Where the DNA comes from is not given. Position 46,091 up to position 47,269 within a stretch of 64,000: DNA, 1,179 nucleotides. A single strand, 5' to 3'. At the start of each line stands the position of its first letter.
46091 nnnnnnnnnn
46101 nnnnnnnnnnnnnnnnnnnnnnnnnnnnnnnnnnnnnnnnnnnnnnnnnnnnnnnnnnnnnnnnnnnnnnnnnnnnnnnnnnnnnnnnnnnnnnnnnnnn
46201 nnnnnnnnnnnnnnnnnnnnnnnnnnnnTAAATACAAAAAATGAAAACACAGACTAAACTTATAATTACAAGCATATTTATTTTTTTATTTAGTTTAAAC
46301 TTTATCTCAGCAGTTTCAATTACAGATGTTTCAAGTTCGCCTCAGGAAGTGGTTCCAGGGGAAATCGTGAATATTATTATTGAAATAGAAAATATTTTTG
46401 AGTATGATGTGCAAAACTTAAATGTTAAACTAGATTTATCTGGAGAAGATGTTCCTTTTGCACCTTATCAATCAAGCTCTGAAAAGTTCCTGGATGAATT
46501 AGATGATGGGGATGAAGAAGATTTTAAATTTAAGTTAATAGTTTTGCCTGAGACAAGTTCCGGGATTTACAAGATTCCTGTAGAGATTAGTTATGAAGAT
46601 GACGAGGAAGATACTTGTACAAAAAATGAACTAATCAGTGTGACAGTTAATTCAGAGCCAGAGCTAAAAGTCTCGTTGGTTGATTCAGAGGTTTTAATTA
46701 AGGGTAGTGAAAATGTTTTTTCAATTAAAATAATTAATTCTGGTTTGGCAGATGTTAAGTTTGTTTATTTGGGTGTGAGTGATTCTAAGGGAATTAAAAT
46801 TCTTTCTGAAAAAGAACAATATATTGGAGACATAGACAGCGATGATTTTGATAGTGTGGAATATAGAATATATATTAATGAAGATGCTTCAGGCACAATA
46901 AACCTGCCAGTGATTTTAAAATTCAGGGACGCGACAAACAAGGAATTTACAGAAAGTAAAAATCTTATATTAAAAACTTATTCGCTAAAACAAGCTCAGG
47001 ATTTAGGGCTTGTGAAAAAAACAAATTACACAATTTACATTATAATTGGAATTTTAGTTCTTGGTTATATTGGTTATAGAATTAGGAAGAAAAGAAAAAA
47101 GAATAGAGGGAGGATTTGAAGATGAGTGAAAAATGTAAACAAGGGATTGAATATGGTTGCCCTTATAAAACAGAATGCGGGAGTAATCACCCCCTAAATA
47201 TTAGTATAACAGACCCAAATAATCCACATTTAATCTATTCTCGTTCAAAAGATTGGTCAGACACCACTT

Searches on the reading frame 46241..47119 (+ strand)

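Call 37: search_protein_families(library=pfam, proteins=[window:46241-47119:+])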
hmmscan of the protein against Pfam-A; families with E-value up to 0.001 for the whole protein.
window:46241-47119:+ (292 aa): 1 family
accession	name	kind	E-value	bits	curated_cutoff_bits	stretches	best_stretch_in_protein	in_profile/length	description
PF07705.17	CARDB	-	1.8e-05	25.3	22.7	0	30-129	8-96/101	CARDB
